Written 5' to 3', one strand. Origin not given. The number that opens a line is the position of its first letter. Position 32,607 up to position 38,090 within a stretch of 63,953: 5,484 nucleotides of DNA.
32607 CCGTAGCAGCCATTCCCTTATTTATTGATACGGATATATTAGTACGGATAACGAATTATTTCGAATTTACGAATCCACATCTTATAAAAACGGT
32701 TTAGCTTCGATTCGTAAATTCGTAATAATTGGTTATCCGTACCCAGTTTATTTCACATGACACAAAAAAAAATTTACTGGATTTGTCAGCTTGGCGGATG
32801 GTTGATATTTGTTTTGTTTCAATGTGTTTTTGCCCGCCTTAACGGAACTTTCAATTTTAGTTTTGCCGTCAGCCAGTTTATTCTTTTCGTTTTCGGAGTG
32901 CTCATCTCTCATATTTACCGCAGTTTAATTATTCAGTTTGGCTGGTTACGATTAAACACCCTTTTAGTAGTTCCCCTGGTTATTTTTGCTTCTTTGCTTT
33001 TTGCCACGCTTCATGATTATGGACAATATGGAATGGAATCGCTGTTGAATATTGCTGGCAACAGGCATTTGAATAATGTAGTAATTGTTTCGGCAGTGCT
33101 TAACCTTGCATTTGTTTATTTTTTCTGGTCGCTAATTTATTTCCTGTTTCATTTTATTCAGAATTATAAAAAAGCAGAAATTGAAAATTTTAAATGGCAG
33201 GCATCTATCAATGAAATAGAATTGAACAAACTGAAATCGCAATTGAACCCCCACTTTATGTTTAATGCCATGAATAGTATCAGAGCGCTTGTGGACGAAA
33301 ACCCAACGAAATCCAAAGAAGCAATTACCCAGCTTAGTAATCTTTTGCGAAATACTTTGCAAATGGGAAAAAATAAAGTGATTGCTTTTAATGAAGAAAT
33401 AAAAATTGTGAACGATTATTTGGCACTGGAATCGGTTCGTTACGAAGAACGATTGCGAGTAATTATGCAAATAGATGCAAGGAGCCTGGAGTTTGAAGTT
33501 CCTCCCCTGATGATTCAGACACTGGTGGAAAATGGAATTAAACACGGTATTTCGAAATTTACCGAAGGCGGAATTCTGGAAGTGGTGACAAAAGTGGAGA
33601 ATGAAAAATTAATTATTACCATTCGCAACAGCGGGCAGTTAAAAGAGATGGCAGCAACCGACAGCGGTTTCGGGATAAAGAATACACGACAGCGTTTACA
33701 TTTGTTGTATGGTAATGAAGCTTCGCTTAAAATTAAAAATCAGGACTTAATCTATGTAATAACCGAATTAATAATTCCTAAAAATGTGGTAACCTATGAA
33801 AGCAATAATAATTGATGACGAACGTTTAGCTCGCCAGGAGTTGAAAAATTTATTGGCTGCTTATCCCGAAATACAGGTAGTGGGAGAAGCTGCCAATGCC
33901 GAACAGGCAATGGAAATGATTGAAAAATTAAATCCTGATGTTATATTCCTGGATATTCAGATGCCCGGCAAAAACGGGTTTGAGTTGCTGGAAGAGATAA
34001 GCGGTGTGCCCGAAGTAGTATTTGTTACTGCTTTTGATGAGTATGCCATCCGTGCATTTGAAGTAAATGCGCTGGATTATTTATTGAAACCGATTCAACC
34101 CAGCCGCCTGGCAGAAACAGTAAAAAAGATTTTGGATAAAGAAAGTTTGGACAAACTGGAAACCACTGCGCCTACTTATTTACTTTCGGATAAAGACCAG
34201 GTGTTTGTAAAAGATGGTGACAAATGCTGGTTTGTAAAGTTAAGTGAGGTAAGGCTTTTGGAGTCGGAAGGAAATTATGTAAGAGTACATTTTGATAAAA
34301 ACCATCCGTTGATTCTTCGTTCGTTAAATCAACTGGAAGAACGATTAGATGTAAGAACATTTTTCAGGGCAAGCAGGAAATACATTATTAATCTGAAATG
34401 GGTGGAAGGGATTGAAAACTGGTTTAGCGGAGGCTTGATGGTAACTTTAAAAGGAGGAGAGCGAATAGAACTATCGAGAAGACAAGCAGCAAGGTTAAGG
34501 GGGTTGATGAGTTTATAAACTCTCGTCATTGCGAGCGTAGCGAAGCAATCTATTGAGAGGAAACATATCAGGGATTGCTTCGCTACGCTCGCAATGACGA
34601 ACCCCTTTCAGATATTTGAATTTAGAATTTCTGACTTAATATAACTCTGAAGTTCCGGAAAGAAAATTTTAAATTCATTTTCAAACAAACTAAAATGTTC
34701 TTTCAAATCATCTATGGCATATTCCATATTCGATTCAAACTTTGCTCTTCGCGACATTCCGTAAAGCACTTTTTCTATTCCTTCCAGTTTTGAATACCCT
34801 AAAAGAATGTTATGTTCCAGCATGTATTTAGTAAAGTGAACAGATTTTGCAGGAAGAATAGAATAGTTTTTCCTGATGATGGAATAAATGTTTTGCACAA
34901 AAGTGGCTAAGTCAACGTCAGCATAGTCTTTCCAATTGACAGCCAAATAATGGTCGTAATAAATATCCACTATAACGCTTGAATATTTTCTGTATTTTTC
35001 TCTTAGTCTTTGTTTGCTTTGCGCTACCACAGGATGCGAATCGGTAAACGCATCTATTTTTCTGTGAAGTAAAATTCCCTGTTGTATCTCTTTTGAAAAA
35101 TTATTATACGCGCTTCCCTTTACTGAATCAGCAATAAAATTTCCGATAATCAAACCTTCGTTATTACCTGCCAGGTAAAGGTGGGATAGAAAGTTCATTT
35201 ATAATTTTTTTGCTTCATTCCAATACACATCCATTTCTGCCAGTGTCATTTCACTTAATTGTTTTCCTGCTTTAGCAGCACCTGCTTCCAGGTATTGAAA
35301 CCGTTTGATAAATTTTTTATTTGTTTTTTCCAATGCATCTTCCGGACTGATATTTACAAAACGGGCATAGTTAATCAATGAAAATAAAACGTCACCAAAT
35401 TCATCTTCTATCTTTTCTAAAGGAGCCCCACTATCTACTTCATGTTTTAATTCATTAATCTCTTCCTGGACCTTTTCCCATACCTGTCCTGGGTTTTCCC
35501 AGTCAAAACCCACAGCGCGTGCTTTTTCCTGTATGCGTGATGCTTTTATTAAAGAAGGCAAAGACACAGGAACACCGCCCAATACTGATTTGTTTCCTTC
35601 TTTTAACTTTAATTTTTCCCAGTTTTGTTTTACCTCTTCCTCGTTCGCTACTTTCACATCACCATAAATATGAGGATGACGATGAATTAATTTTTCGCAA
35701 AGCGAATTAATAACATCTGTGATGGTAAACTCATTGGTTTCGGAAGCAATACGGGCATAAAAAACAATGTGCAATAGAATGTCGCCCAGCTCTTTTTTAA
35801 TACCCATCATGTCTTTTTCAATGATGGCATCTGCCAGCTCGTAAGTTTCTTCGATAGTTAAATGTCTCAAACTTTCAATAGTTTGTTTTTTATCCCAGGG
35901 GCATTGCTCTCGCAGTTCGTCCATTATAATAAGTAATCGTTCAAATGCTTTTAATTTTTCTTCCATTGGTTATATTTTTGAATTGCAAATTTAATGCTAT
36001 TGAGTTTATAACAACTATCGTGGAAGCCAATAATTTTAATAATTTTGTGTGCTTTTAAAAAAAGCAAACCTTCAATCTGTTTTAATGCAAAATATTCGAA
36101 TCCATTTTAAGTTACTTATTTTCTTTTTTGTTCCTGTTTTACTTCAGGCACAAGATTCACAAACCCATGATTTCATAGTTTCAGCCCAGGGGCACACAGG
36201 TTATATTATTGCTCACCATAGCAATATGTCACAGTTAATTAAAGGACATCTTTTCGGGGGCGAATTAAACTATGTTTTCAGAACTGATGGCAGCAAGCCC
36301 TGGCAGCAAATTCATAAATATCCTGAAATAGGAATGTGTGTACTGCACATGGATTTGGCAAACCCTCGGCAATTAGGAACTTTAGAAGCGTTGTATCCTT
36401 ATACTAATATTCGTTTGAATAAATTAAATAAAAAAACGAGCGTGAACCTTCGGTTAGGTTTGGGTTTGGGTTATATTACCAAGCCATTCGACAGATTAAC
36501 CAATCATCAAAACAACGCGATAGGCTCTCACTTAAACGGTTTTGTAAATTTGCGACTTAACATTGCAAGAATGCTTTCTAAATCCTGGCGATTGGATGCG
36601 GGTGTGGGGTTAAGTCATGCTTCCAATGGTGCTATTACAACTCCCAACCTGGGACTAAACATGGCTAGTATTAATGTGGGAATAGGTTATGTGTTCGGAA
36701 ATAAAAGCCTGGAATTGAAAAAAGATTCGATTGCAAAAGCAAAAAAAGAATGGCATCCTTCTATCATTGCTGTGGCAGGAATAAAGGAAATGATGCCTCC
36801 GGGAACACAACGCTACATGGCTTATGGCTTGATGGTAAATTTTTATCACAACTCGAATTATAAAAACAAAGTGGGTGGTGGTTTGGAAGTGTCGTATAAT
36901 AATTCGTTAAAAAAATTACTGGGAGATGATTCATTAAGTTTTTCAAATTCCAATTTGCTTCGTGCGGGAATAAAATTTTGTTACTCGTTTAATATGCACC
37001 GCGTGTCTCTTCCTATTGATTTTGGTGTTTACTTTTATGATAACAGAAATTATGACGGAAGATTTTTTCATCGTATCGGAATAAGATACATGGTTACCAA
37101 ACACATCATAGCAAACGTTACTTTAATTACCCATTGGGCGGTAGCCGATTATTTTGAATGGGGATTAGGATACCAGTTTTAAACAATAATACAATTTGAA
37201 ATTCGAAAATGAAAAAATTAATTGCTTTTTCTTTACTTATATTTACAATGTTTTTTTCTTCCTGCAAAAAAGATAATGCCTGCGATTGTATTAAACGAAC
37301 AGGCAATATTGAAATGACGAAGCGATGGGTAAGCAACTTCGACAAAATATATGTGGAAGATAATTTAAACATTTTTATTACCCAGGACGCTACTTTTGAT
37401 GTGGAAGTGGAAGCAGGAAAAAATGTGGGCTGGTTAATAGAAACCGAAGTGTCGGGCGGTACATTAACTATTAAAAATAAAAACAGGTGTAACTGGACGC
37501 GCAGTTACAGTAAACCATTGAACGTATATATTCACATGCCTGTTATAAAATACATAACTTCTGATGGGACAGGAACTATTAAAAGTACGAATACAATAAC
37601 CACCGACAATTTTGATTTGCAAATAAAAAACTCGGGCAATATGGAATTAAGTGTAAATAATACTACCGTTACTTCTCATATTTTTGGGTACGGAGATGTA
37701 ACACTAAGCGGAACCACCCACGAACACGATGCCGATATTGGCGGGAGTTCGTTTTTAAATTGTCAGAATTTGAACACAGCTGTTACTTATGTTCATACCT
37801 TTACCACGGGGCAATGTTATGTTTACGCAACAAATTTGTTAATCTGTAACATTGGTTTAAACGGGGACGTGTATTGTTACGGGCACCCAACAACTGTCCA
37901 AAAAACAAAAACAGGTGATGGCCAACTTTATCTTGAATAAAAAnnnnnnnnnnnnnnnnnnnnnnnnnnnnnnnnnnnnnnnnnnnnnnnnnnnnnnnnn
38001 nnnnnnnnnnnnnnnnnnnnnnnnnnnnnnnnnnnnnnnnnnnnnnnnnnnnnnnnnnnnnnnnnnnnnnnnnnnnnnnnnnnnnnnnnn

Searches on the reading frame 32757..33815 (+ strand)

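Call 54: search_protein_families(library=pfam, proteins=[window:32757-33815:+], max_evalue=0.001)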
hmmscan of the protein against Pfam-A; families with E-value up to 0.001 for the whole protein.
window:32757-33815:+ (352 aa): 1 family
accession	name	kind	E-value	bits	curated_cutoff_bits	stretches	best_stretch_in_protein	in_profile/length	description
PF06580.19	His_kinase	-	5.9e-24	84.6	25.2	1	155-233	2-81/81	Histidine kinase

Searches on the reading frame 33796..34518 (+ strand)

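Call 54: search_protein_families(library=pfam, proteins=[window:33796-34518:+], max_evalue=0.001)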
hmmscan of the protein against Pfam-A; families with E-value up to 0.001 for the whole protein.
window:33796-34518:+ (240 aa): 2 families
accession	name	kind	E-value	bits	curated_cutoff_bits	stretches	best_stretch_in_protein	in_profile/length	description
PF00072.30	Response_reg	-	2.6e-26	92.4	30.2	1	4-109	2-110/111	Response regulator receiver domain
PF04397.21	LytTR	-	3.3e-23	82.2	22.6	1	143-238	2-97/98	LytTr DNA-binding domain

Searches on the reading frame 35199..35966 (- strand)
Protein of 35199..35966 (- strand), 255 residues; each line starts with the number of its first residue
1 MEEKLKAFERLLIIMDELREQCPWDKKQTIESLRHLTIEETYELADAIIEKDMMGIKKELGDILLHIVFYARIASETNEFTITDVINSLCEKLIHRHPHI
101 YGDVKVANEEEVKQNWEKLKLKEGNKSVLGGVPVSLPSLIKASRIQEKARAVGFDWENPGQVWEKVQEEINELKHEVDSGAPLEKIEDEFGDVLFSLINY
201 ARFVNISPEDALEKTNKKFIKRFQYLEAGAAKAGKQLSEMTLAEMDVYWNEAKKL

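Call 56: search_protein_families(library=pfam, proteins=[window:35199-35966:-], max_evalue=0.001)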
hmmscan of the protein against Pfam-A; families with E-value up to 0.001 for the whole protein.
window:35199-35966:- (255 aa): 2 families
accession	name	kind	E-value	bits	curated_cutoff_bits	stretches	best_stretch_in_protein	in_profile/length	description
PF03819.22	MazG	-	3e-37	127.2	22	2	28-100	1-73/74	MazG nucleotide pyrophosphohydrolase domain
PF01503.22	PRA-PH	-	1.6e-07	32.1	21.3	0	6-67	2-64/86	Phosphoribosyl-ATP pyrophosphohydrolase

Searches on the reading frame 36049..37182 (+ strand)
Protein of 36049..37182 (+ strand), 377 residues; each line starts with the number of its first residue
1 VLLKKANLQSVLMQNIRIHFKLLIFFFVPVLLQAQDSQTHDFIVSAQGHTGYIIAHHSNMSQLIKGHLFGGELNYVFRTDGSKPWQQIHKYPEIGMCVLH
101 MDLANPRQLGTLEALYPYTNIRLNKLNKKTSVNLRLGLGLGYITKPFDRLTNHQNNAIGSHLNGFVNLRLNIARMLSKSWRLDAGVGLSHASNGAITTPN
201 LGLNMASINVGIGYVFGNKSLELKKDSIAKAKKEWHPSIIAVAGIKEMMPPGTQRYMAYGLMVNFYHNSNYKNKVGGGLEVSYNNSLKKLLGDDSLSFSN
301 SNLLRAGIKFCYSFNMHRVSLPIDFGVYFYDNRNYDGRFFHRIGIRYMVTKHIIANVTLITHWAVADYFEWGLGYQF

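Call 54: search_protein_families(library=pfam, proteins=[window:36049-37182:+], max_evalue=0.001)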
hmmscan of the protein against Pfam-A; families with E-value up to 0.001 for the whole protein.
window:36049-37182:+ (377 aa): 1 family
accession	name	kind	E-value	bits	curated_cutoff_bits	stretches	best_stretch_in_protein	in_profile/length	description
PF09411.16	PagL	-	4.8e-18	66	23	1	71-212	3-135/136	Lipid A 3-O-deacylase (PagL)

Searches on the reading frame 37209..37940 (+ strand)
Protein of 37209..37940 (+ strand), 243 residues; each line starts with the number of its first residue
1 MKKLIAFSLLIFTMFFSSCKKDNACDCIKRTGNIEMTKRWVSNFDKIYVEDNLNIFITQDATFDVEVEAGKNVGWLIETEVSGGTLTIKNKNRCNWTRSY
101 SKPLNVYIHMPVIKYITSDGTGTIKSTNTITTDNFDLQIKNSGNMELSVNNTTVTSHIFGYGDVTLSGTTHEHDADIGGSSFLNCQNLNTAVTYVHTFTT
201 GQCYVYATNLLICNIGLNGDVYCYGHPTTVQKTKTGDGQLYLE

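Call 54: search_protein_families(library=pfam, proteins=[window:37209-37940:+], max_evalue=0.001)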
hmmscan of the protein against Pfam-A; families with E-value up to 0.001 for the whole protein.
window:37209-37940:+ (243 aa): 1 family
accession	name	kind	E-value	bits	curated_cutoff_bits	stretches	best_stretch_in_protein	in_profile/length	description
PF10988.14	DUF2807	-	2.6e-36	125.5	24.2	1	43-227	1-181/181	Putative auto-transporter adhesin, head GIN domain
